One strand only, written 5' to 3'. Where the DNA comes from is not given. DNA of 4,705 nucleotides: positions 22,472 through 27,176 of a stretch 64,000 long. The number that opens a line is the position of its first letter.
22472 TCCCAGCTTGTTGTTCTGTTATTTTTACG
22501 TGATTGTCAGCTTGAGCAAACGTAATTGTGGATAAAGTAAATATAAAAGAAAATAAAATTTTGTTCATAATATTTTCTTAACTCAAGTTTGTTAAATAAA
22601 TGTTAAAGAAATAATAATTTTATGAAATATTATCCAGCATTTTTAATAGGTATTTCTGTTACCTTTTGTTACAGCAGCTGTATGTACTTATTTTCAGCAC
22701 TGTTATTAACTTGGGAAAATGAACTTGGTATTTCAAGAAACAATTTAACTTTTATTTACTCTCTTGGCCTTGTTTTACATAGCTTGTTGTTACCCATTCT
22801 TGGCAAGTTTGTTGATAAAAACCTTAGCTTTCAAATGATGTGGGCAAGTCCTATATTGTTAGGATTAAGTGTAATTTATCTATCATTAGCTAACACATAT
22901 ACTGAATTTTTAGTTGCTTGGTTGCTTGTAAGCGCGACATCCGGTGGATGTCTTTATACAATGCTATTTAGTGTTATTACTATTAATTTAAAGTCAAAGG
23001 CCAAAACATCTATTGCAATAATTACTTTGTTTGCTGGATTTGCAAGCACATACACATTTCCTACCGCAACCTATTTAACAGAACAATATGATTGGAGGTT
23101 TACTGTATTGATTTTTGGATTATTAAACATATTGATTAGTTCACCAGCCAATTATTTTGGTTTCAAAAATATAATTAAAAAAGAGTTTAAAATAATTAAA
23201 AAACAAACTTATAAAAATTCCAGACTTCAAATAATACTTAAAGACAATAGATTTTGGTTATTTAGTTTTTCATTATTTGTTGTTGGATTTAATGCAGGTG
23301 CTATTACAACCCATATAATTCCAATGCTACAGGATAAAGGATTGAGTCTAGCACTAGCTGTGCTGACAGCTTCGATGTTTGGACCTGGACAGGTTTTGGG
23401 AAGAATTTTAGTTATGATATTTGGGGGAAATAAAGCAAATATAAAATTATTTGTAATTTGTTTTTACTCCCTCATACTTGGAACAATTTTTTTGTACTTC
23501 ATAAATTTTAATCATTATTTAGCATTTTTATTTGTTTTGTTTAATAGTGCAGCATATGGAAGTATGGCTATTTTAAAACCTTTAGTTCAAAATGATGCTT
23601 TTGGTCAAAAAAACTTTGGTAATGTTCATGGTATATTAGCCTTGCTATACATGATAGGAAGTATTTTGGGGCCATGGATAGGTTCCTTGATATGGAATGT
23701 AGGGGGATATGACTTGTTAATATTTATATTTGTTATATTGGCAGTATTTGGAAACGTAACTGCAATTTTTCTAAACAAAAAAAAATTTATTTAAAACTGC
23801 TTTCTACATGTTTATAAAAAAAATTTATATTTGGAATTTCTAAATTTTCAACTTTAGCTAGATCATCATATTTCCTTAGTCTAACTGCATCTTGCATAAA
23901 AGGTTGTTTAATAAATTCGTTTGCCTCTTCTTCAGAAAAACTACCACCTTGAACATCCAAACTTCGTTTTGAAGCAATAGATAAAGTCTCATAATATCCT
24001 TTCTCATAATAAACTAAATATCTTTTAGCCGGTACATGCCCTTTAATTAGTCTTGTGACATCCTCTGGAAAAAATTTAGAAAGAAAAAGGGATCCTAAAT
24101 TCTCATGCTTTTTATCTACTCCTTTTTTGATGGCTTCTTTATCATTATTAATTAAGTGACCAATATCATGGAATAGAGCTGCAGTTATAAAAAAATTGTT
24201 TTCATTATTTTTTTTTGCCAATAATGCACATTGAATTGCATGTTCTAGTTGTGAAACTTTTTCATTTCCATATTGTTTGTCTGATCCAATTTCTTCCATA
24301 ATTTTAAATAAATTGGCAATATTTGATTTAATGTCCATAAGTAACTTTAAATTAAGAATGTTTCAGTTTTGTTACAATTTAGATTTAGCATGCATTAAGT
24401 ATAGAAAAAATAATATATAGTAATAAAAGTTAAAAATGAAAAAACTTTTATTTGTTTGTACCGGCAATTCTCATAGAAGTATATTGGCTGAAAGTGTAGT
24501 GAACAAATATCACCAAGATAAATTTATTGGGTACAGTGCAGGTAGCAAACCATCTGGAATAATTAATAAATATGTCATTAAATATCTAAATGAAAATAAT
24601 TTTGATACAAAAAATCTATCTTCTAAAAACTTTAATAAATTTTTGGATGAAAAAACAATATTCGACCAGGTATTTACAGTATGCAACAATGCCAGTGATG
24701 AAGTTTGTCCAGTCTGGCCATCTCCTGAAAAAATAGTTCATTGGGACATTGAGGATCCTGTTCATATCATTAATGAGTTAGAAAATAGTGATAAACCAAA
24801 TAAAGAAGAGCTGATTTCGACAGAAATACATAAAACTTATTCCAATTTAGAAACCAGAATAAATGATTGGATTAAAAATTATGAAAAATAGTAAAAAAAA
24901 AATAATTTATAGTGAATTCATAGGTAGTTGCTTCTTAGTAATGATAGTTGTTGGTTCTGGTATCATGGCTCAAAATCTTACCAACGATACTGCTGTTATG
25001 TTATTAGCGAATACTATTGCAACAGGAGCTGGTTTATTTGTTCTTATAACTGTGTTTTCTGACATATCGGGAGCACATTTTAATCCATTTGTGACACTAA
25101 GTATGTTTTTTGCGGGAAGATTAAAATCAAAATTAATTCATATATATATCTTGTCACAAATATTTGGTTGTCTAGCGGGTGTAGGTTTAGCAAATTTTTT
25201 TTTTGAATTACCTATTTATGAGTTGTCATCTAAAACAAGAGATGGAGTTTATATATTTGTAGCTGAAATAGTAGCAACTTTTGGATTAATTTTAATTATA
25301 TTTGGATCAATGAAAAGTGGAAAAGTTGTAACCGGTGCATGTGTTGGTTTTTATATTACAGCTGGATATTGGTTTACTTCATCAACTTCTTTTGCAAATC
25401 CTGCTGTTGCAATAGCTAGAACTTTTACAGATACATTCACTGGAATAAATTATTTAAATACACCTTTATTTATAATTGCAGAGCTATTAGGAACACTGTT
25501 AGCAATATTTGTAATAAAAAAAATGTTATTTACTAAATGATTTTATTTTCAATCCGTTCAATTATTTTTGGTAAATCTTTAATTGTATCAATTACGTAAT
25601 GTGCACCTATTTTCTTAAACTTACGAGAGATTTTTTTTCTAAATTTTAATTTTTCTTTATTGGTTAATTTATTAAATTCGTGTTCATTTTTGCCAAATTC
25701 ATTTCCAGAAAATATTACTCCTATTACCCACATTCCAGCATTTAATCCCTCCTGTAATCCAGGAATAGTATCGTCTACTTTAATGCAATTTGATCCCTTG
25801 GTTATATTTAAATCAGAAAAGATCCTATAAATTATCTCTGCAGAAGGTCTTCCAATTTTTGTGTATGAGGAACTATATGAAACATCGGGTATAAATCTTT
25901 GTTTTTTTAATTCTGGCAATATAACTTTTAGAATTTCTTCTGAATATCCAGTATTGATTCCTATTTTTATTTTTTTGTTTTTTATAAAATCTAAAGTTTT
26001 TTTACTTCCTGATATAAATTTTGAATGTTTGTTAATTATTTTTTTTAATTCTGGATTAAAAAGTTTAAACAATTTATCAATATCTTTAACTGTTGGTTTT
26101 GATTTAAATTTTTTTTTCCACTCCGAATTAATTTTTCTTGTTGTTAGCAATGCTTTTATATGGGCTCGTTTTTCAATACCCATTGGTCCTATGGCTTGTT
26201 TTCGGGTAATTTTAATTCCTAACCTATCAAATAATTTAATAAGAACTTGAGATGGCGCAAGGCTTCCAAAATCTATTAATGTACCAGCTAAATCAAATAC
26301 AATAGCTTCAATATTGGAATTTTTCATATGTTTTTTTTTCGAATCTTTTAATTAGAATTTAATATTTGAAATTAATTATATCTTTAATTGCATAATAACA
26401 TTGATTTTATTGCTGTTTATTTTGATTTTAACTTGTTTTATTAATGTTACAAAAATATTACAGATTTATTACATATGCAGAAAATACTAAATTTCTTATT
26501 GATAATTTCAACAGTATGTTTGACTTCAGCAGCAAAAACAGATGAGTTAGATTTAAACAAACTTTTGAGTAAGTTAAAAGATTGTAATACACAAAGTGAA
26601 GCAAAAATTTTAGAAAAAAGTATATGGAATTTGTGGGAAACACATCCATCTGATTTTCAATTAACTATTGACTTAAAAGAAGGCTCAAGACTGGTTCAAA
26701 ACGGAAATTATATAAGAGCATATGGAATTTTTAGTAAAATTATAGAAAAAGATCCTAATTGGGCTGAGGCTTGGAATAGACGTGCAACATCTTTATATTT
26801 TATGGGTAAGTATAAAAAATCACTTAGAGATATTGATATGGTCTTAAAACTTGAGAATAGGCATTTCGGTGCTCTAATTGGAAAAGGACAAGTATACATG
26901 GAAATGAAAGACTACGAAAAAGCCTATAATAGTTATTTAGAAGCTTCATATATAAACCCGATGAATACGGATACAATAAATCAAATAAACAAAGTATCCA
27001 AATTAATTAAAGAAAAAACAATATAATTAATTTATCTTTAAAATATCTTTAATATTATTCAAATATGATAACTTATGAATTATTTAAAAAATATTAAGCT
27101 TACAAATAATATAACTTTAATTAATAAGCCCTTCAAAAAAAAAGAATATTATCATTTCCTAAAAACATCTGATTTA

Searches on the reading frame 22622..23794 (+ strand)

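Call 6: search_protein_families(library=ncbifam, proteins=[window:22622-23794:+], max_evalue=0.00001)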
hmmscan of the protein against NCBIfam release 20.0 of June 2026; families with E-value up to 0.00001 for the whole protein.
window:22622-23794:+ (390 aa): 4 families
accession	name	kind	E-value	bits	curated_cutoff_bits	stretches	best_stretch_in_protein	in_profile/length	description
NF033733.1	MFS_ArsK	equivalog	3.2e-38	131.5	400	1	9-380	8-380/388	arsenite efflux MFS transporter ArsK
NF049980.1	SfMCT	equivalog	1.7e-25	89.5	320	1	10-372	8-377/378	L-lactate MFS transporter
TIGR00890.1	2A0111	subfamily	1.3e-13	50.6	374.85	1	8-372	6-370/377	oxalate/formate antiport family MFS transporter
NF038246.1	bile_salt_MFS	equivalog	5.5e-13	48.6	400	1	33-383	34-402/408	conjugated bile salt MFS transporter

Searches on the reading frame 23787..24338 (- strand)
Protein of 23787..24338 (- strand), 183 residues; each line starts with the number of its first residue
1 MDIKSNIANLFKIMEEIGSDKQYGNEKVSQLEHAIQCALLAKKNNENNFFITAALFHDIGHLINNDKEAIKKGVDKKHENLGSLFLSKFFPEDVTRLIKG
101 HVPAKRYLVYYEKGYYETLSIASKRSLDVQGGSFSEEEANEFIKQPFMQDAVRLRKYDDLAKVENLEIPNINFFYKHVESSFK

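Call 6: search_protein_families(library=ncbifam, proteins=[window:23787-24338:-], max_evalue=0.00001)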
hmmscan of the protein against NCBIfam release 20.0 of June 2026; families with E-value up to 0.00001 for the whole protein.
window:23787-24338:- (183 aa): 4 families
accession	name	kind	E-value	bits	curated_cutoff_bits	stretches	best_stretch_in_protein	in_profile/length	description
TIGR03276.1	Phn-HD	hypoth_equivalog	5.1e-61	205.3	214.6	1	6-180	3-177/179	phosphonate degradation HD-domain oxygenase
NF052439.1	HMPDioxPhnZ1GIM8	equivalog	4e-48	163.5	300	1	5-181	21-197/199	hydroxymethylphosphonate dioxygenase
NF049941.1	HyMthAminphonOxyTmpB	equivalog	3.2e-40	137.9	300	1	9-178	10-179/188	(R)-1-hydroxy-2-trimethylaminoethylphosphonate oxygenase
TIGR00277.1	HDIG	domain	3e-06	27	27.6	0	32-102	7-82/84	HDIG domain-containing metalloprotein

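Call 31: search_dna_similar(query=window:23787-24338:-, collection=plasmids, mode=protein, max_evalue=1e-10, max_rows=15)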
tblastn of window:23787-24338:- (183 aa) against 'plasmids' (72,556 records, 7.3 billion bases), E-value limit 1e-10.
Records with a match: 28; places in all: 28; records where one place covers at least 80% of the query: 27.
Best place of each record, by identity: <60% 28.
By first word of the organism name: Variovorax 4; Burkholderia 4; Caballeronia 3; Labrenzia 3; Rhodococcus 2; Nostoc 1; Novosphingobium 1; Dietzia 1; Rhizobium 1; Hymenobacter 1; and 7 more.
By predicted mobility (MOB-suite, as given by PLSDB): non-mobilizable 21; mobilizable 6; conjugative 1.
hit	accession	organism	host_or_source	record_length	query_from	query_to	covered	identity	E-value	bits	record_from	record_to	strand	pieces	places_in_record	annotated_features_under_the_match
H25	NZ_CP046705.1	Nostoc sp. ATCC 53789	-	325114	3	182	98%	46.2%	1e-42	158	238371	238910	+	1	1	phosphonate degradation HD-domain oxygenase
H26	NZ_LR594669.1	Variovorax sp. SRS16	linuron-contaminated soil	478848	21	176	85%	46.5%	6e-36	139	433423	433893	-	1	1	phosphonate degradation HD-domain oxygenase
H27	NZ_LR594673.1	Variovorax sp. PBL-E5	linuron-contaminated soil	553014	21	176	85%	46.5%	6e-36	139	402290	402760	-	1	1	phosphonate degradation HD-domain oxygenase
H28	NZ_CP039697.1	Novosphingobium sp. EMRT-2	cell,freshwater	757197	5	174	93%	40.9%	1e-35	138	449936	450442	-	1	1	phosphohydrolase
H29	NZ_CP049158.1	Caballeronia sp. SBC1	whole organism,soil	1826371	5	179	96%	39.2%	1e-31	126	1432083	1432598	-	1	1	none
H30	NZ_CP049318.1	Caballeronia sp. SBC2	whole organism,soil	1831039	5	179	96%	39.2%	1e-31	126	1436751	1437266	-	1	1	none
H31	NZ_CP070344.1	Variovorax sp. PDNC026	cell culture,Plastic debris in ...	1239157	6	183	97%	38.0%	2e-21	98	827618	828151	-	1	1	none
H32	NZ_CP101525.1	Burkholderia arboris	mixed culture,soil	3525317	23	178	85%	43.3%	2e-33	132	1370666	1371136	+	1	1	none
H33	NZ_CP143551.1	Burkholderia multivorans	Homo sapiens,bronchoalveolar lavage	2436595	23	178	85%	42.7%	2e-33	131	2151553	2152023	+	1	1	none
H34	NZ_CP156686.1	Burkholderia stagnalis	Bacterial cells,soils collected in ...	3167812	23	178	85%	42.0%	2e-32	129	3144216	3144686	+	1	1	none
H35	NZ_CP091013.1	Burkholderia cenocepacia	-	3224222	23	178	85%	41.4%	2e-31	126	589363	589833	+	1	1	none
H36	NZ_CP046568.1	Dietzia sp. DQ12-45-1b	product water from oilfield,product ...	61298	9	172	90%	39.2%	3e-28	117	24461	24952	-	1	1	HD domain-containing protein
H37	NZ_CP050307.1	Rhizobium lusitanum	Oxytropis pumilio,cell culture,root ...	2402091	7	179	95%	36.8%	6e-25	107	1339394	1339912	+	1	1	none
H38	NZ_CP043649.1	Hymenobacter sp. NBH84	pure culture,soil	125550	5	172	92%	37.8%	2e-23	103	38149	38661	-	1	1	phosphonate degradation HD-domain oxygenase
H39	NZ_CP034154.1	Rhodococcus sp. NJ-530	Antarctic sea ice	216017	10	169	87%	39.5%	3e-28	117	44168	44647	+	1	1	HD domain-containing protein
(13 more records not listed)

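Call 32: get_annotated_region(hit=H25, flank=4000)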
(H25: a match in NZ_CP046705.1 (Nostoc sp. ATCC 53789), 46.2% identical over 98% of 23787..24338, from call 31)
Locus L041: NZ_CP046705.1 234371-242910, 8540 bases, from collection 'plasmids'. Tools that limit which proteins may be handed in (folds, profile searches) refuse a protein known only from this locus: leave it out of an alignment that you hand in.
description: Nostoc sp. ATCC 53789 plasmid pNsp_b, complete sequence
organism: Nostoc sp. ATCC 53789 (NCBI taxid 76335)
taxonomy: Bacteria; Cyanobacteriota; Cyanophyceae; Nostocales; Nostocaceae; Nostoc; Nostoc sp. ATCC 53789
host: -; source: -; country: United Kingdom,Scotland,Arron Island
typing (MOB-suite, as given by PLSDB): conjugative; relaxase MOBF; mating-pair formation MPF_T
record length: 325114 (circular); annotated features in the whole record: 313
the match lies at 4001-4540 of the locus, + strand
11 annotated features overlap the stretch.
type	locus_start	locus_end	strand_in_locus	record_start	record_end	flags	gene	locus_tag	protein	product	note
CDS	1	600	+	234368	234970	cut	phnH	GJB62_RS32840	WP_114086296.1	phosphonate C-P lyase system protein PhnH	GO:0019634 - organic phosphonate metabolic process [Evidence IEA]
CDS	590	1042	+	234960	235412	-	-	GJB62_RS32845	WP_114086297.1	GNAT family N-acetyltransferase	-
CDS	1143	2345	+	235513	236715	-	-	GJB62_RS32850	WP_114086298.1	carbon-phosphorus lyase complex subunit PhnI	GO:0019634 - organic phosphonate metabolic process [Evidence IEA]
CDS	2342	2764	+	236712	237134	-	-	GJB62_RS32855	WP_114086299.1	fosfomycin resistance glutathione transferase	-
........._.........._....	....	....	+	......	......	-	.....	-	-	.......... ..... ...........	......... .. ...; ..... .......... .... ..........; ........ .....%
CDS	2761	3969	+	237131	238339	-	-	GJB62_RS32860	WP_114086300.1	alpha-D-ribose 1-methylphosphonate 5-triphosphate diphosphatase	-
CDS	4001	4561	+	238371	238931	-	-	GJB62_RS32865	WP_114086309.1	phosphonate degradation HD-domain oxygenase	-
CDS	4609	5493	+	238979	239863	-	-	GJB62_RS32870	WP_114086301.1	alpha-D-ribose 1-methylphosphonate 5-phosphate C-P-lyase PhnJ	-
CDS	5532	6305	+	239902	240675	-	phnK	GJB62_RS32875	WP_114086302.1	phosphonate C-P lyase system protein PhnK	GO:0019634 - organic phosphonate metabolic process [Evidence IEA]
CDS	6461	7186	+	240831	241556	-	phnL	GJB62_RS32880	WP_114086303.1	phosphonate C-P lyase system protein PhnL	GO:0019634 - organic phosphonate metabolic process [Evidence IEA]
CDS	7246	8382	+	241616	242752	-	phnM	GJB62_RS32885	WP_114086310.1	phosphonate metabolism protein PhnM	GO:0019634 - organic phosphonate metabolic process [Evidence IEA]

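Call 33: get_annotated_region(hit=H26, flank=4000)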
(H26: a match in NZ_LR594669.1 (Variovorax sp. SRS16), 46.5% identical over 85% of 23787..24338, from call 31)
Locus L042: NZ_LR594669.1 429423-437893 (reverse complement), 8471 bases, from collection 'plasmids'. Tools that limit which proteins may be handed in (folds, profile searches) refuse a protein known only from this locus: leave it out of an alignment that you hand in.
description: Variovorax sp. SRS16 plasmid 4
organism: Variovorax sp. SRS16 (NCBI taxid 282217)
taxonomy: Bacteria; Pseudomonadota; Betaproteobacteria; Burkholderiales; Comamonadaceae; Variovorax; Variovorax sp. SRS16
host: -; source: linuron-contaminated soil; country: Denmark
typing (MOB-suite, as given by PLSDB): non-mobilizable
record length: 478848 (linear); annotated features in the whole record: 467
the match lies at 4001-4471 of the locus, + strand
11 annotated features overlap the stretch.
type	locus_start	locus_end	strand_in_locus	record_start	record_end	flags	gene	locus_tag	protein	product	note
CDS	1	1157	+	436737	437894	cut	-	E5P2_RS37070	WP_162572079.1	alpha-D-ribose 1-methylphosphonate 5-triphosphate diphosphatase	GO:0019700 - organic phosphonate catabolic process [Evidence IEA]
CDS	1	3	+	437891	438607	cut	phnL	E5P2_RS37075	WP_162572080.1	phosphonate C-P lyase system protein PhnL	GO:0019634 - organic phosphonate metabolic process [Evidence IEA]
CDS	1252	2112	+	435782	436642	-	phnC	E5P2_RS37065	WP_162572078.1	phosphonate ABC transporter ATP-binding protein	GO:0015716 - organic phosphonate transport [Evidence IEA]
CDS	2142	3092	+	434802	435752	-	phnD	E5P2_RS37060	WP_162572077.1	phosphonate ABC transporter substrate-binding protein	GO:0015716 - organic phosphonate transport [Evidence IEA]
CDS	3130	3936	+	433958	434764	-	phnE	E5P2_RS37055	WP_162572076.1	phosphonate ABC transporter, permease protein PhnE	GO:0015716 - organic phosphonate transport [Evidence IEA]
CDS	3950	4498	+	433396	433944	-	-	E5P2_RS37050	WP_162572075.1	phosphonate degradation HD-domain oxygenase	-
CDS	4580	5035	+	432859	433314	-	-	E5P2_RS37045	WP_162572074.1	MarR family transcriptional regulator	GO:0006355 - regulation of DNA-templated transcription [Evidence IEA]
CDS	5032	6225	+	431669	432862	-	-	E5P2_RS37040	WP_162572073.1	multidrug effflux MFS transporter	GO:0055085 - transmembrane transport [Evidence IEA]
CDS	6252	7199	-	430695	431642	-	-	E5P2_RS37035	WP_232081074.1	tripartite tricarboxylate transporter substrate binding protein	-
CDS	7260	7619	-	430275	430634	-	-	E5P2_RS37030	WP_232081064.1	hypothetical protein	-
CDS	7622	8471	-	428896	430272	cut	-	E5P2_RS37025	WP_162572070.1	acyclic terpene utilization AtuA family protein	-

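Call 34: get_annotated_region(hit=H28, flank=4000)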
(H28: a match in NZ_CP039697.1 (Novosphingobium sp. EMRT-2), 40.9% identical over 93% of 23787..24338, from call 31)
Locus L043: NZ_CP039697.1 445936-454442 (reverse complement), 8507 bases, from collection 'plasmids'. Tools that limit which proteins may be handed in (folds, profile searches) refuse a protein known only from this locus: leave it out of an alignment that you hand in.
description: Novosphingobium sp. EMRT-2 plasmid pABRDHK22, complete sequence
organism: Novosphingobium sp. EMRT-2 (NCBI taxid 2571749)
taxonomy: Bacteria; Pseudomonadota; Alphaproteobacteria; Sphingomonadales; Sphingomonadaceae; Novosphingobium; Novosphingobium sp. EMRT-2
host: -; source: cell,freshwater; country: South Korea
typing (MOB-suite, as given by PLSDB): non-mobilizable
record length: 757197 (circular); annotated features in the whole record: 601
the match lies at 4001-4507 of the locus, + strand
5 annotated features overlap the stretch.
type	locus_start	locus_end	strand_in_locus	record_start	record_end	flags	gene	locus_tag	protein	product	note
CDS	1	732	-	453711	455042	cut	hisD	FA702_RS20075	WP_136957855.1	histidinol dehydrogenase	GO:0000105 - histidine biosynthetic process [Evidence IEA]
CDS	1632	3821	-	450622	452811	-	-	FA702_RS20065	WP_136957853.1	phospholipase C, phosphocholine-specific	-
CDS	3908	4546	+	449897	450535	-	-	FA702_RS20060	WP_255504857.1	phosphohydrolase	-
CDS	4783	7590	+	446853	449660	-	-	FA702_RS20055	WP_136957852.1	TonB-dependent receptor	GO:0006810 - transport [Evidence IEA]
CDS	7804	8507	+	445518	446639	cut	-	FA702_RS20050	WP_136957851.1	CapA family protein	GO:0045227 - capsule polysaccharide biosynthetic process [Evidence IEA]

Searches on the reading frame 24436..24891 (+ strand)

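Call 18: search_protein_families(library=pfam, proteins=[window:24436-24891:+], max_evalue=0.001)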
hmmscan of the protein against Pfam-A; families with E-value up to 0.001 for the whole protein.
window:24436-24891:+ (151 aa): 1 family
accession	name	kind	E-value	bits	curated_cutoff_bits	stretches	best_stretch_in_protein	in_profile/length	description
PF01451.26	LMWPc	-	2.4e-14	54.2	23.2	1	5-143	2-141/144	Low molecular weight phosphotyrosine protein phosphatase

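Call 70: search_protein_families(library=ncbifam, proteins=[window:24436-24891:+], max_evalue=1e-20)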
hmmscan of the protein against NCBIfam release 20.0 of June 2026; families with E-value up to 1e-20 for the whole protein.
window:24436-24891:+ (151 aa): 0 families

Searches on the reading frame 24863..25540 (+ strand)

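Call 18: search_protein_families(library=pfam, proteins=[window:24863-25540:+], max_evalue=0.001)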
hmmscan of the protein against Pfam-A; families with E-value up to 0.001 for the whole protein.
window:24863-25540:+ (225 aa): 1 family
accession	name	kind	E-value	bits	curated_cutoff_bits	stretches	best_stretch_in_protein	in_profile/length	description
PF00230.25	MIP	-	1.2e-25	91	25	1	9-167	5-173/222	Major intrinsic protein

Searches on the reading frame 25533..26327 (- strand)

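Call 18: search_protein_families(library=pfam, proteins=[window:25533-26327:-], max_evalue=0.001)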
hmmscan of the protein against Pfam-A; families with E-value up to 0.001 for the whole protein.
window:25533-26327:- (264 aa): 2 families
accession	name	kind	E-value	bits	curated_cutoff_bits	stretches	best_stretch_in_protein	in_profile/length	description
PF13419.12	HAD_2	-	7.2e-16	59.2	23.8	1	9-204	1-178/178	Haloacid dehalogenase-like hydrolase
PF00702.32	Hydrolase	-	2.7e-15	57.7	26.4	1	6-198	1-191/191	haloacid dehalogenase-like hydrolase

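Call 70: search_protein_families(library=ncbifam, proteins=[window:25533-26327:-], max_evalue=1e-20)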
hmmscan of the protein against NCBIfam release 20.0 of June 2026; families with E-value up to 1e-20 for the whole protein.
window:25533-26327:- (264 aa): 1 family
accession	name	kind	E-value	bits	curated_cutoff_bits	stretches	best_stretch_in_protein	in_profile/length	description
TIGR01422.2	phosphonatase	equivalog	1.8e-82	276.4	220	1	6-256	1-251/251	phosphonoacetaldehyde hydrolase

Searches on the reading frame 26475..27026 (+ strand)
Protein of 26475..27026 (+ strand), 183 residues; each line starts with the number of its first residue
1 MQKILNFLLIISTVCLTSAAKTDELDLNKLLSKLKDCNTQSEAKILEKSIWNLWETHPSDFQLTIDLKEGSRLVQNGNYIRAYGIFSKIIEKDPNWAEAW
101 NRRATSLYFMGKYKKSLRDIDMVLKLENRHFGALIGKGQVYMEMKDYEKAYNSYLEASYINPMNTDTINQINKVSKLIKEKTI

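Call 18: search_protein_families(library=pfam, proteins=[window:26475-27026:+], max_evalue=0.001)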
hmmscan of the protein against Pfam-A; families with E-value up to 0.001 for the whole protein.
window:26475-27026:+ (183 aa): 9 families
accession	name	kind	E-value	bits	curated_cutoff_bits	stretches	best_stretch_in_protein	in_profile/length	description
PF00515.34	TPR_1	-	4e-13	49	27.8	2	133-163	3-33/34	Tetratricopeptide repeat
PF07719.23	TPR_2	-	8.8e-13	47.7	27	1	133-162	3-32/34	Tetratricopeptide repeat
PF13181.12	TPR_8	-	5.4e-07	29.7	25.7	1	133-162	3-32/34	Tetratricopeptide repeat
PF13431.12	TPR_17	-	1.1e-05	25.8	24.4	0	86-116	2-32/34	Tetratricopeptide repeat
PF14559.12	TPR_19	-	2.1e-05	25.2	25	0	73-116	1-44/68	Tetratricopeptide repeat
PF12895.13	ANAPC3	-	2.2e-05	25.1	27.2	1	76-156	2-81/82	Anaphase-promoting complex, cyclosome, subunit 3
PF13414.12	TPR_11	-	5.7e-05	23.2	26.8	0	138-165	1-28/42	TPR repeat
PF13428.12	TPR_14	-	0.00037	21.3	23.5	0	71-104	9-42/44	Tetratricopeptide repeat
PF13432.12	TPR_16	-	0.00049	20.9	32.7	0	102-157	2-56/65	Tetratricopeptide repeat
